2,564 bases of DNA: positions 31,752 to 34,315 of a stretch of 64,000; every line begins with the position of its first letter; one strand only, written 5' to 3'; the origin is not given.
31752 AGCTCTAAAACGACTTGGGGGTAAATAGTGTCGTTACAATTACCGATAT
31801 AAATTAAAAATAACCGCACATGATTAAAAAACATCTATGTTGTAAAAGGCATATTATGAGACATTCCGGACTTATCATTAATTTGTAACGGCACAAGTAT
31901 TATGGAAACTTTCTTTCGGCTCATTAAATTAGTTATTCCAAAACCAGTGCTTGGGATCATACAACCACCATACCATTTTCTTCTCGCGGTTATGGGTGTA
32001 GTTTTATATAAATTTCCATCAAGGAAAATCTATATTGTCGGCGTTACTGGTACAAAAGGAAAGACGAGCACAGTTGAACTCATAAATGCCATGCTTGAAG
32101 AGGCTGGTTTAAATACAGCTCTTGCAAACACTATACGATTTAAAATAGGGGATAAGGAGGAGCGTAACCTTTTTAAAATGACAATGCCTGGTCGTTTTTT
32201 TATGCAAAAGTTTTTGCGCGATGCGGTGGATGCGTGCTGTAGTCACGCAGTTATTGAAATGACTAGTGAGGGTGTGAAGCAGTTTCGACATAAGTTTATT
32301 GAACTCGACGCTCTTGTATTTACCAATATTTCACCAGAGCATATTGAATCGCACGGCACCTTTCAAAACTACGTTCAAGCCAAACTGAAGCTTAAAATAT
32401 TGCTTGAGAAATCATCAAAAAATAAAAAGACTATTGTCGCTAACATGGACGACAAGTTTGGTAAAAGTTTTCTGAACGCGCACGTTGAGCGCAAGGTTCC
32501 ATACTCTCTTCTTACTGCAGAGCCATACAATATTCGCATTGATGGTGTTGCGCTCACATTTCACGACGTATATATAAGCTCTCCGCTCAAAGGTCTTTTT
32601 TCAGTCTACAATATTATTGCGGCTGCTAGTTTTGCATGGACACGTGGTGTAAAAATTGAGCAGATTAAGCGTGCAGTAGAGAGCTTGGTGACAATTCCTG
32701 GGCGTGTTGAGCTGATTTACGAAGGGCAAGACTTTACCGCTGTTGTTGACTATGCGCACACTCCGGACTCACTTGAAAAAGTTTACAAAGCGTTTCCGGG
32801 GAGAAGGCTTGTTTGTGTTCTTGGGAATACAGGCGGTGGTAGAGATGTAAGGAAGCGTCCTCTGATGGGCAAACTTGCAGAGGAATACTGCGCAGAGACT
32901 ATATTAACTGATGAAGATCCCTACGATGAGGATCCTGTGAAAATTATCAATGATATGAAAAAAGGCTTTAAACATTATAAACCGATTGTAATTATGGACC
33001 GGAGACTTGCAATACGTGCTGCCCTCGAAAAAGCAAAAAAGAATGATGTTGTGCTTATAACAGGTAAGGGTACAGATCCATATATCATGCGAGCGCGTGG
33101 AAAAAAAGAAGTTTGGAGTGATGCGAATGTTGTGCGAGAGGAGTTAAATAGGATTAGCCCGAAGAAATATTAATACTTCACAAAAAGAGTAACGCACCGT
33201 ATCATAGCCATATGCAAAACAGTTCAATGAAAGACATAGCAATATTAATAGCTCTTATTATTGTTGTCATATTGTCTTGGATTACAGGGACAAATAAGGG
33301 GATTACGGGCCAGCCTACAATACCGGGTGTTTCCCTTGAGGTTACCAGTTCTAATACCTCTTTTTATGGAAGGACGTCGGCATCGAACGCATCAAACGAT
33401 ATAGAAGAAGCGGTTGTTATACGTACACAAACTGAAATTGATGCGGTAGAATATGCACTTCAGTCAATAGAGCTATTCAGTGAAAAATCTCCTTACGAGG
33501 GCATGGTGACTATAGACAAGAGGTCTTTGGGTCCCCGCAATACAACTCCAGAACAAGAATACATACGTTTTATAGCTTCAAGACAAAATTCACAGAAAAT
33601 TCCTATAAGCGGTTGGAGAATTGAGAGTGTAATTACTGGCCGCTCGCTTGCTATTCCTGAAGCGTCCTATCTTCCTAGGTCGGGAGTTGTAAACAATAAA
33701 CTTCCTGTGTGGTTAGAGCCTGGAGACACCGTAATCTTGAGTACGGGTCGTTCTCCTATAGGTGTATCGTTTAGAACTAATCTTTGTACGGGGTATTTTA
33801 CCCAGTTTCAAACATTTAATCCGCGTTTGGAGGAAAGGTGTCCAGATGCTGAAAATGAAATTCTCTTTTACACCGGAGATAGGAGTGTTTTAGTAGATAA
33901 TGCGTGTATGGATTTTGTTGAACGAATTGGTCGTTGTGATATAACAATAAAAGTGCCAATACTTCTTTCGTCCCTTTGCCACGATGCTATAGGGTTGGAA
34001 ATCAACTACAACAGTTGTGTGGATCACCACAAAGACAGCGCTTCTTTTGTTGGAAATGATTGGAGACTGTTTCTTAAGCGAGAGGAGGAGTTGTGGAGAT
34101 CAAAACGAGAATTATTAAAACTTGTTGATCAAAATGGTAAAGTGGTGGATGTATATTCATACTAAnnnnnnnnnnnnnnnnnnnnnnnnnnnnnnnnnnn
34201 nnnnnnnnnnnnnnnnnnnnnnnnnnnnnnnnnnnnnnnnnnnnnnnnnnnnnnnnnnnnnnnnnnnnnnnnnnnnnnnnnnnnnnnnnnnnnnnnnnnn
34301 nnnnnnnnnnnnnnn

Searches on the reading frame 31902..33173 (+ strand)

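Call 34: search_protein_families(library=pfam, proteins=[window:31902-33173:+], max_evalue=0.0001)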
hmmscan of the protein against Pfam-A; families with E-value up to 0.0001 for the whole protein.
window:31902-33173:+ (423 aa): 2 families
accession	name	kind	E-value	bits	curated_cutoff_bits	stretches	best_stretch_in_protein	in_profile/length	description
PF08245.18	Mur_ligase_M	-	8.3e-32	111.2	24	1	48-243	1-198/200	Mur ligase middle domain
PF02875.26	Mur_ligase_C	-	4.9e-27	95.7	28.4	1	267-390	1-127/127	Mur ligase, glutamate ligase domain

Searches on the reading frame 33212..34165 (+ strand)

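Call 73: search_protein_families(library=pfam, proteins=[window:33212-34165:+], max_evalue=0.0001)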
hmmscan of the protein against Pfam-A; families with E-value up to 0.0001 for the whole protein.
window:33212-34165:+ (317 aa): 1 family
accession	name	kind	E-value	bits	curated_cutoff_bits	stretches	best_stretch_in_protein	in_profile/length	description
PF00932.25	LTD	-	4.3e-05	24.3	34.3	0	100-229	9-96/109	Lamin Tail Domain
